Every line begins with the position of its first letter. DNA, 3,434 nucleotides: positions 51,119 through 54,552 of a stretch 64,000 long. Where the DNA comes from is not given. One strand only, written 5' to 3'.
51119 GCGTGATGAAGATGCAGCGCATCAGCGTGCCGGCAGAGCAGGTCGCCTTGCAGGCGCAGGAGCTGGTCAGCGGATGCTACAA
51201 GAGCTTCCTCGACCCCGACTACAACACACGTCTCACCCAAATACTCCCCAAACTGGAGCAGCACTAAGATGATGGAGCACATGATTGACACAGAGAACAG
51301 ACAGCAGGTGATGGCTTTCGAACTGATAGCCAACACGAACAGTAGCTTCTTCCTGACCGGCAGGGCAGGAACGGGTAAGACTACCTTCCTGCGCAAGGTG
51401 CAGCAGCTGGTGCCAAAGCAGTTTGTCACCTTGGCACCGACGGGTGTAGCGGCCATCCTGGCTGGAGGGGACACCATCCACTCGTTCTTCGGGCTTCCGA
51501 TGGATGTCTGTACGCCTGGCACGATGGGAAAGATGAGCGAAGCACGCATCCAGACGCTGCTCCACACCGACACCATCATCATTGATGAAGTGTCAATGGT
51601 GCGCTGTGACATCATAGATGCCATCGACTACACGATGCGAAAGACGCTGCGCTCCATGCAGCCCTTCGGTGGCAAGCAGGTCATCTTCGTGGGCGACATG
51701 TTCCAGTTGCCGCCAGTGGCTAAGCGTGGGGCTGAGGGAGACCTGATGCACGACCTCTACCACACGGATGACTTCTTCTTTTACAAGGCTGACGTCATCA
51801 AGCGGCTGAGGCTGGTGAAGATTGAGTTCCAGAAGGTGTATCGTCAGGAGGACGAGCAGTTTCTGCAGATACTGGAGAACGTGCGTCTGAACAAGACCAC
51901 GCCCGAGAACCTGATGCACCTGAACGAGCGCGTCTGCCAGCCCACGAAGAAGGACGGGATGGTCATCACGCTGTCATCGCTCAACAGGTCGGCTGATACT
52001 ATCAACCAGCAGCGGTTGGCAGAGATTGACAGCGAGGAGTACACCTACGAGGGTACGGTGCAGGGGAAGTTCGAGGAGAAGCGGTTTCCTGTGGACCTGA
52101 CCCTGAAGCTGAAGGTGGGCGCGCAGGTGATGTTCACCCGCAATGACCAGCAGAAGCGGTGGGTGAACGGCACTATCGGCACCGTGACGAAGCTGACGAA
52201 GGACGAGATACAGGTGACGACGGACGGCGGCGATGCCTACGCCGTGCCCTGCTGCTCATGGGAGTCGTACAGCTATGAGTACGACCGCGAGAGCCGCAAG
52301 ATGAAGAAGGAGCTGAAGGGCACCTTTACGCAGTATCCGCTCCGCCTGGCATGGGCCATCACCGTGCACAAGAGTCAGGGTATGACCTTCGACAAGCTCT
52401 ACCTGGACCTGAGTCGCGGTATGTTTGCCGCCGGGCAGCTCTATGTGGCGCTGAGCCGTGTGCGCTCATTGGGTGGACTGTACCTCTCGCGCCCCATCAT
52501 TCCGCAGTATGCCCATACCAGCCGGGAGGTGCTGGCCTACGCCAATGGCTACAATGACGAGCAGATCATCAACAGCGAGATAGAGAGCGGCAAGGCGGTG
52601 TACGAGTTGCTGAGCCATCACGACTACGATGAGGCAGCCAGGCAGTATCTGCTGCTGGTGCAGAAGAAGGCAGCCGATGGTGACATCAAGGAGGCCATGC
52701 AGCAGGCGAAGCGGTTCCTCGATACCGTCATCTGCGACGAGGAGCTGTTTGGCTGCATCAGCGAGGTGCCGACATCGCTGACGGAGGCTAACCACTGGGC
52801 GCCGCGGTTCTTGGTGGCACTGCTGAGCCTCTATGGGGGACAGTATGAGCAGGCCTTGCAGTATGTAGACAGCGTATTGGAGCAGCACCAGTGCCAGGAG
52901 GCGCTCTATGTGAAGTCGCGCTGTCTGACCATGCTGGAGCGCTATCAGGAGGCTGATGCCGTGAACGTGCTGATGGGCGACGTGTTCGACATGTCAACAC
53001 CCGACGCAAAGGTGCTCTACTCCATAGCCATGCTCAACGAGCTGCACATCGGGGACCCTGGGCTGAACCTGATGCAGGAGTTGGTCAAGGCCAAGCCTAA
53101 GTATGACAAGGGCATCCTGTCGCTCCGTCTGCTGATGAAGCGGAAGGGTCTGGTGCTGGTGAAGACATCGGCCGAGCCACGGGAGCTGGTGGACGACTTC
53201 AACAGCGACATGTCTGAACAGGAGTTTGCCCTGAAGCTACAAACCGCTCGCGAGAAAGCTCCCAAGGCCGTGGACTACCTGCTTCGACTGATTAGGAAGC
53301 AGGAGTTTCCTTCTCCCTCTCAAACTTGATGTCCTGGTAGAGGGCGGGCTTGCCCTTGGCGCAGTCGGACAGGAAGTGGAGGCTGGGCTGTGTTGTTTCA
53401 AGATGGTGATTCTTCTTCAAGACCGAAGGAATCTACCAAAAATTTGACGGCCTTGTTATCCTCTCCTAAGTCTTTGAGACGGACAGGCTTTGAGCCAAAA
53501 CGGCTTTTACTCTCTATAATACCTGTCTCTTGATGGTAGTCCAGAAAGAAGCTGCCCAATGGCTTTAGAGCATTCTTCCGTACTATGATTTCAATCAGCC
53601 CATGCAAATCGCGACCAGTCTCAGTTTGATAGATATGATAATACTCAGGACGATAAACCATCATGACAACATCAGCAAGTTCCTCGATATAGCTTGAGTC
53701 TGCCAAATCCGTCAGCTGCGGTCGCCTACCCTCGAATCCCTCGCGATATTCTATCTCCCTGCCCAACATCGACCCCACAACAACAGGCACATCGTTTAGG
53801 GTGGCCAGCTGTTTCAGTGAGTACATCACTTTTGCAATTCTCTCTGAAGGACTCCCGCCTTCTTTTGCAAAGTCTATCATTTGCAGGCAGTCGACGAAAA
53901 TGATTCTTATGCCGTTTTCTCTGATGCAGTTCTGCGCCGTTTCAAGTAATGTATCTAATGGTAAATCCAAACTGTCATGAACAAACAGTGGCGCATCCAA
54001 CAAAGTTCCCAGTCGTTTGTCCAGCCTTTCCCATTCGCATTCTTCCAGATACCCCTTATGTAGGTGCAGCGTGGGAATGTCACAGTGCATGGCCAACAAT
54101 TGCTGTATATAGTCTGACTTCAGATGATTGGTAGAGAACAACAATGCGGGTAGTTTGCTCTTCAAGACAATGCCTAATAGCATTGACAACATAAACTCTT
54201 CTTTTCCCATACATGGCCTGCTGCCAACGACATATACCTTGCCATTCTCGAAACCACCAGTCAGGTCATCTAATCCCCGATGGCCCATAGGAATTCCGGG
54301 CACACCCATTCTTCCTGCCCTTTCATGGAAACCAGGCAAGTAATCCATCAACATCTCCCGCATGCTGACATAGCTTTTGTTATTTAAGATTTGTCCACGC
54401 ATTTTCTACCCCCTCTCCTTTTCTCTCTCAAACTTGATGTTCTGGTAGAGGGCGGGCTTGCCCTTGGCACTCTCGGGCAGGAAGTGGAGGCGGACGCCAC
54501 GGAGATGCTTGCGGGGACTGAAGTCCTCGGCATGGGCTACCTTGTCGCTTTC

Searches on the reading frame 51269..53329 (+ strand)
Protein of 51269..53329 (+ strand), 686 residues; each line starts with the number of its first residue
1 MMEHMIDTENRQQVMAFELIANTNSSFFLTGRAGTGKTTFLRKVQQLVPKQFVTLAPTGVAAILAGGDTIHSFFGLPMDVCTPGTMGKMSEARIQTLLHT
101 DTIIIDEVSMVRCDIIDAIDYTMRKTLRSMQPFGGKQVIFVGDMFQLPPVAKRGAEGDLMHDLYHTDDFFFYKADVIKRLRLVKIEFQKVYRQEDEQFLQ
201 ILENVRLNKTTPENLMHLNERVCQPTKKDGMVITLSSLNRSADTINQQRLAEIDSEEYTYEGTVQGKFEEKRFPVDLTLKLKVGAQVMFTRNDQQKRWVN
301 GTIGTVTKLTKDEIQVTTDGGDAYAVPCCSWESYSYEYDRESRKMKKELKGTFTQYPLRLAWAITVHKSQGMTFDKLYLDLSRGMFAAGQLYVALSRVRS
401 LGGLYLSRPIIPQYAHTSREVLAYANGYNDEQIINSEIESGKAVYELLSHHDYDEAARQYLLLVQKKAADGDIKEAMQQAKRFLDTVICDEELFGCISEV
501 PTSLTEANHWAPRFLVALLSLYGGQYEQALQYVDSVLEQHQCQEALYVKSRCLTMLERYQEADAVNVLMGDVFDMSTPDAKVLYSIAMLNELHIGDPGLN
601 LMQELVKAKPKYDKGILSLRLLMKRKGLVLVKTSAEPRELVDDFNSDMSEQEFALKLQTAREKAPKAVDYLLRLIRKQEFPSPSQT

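Call 73: search_protein_families(library=pfam, proteins=[window:51269-53329:+], max_evalue=0.001)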
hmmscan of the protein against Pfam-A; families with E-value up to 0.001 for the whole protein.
window:51269-53329:+ (686 aa): 11 families
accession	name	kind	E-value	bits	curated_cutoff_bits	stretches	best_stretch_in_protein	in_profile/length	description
PF05970.20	PIF1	-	2e-33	116.3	25.9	1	13-211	6-218/223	PIF1-like helicase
PF13604.12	AAA_30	-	2.5e-15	57.1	27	1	10-164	3-145/191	AAA domain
PF13245.12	AAA_19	-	9.1e-12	45.7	25.1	1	22-151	9-133/134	AAA domain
PF21530.3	Pif1_2B_dom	-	2.5e-06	27.6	23.9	1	275-309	12-47/47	DNA helicase Pif1, 2B domain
PF12895.13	ANAPC3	-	2.4e-05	25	27.2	1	513-562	26-75/82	Anaphase-promoting complex, cyclosome, subunit 3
PF01443.25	Viral_helicase1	-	2.5e-05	24.6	21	0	338-400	164-222/228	Viral superfamily 1 RNA helicase core domain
PF18335.7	SH3_13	-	5.8e-05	23.2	41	1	281-316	26-61/65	ATP-dependent RecD-like DNA helicase SH3 domain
PF13401.12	AAA_22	-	0.0001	23.1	27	1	23-142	4-122/130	AAA domain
PF13086.12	AAA_11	-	0.00011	22.5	27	0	88-151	202-254/257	AAA domain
PF13538.12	UvrD_C_2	-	0.00016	21.9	27.4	1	360-397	1-44/52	UvrD-like helicase C-terminal domain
PF13432.12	TPR_16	-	0.00017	22.4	32.7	0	521-562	8-50/65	Tetratricopeptide repeat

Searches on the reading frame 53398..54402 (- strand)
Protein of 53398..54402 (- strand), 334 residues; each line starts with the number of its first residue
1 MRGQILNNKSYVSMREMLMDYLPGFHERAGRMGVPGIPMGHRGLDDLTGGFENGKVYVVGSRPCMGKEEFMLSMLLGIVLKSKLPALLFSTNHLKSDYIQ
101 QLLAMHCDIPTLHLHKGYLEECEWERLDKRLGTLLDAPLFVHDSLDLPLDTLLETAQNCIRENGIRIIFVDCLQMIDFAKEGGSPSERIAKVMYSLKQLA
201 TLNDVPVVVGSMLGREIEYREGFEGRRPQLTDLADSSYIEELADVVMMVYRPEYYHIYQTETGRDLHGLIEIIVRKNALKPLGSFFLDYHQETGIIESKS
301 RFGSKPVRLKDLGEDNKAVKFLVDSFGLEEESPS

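Call 73: search_protein_families(library=pfam, proteins=[window:53398-54402:-], max_evalue=0.001)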
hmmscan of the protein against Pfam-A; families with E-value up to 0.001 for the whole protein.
window:53398-54402:- (334 aa): 1 family
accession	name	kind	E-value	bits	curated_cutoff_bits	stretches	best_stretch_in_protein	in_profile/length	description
PF03796.21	DnaB_C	-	1.3e-50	172.6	27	1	36-293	1-250/255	DnaB-like helicase C terminal domain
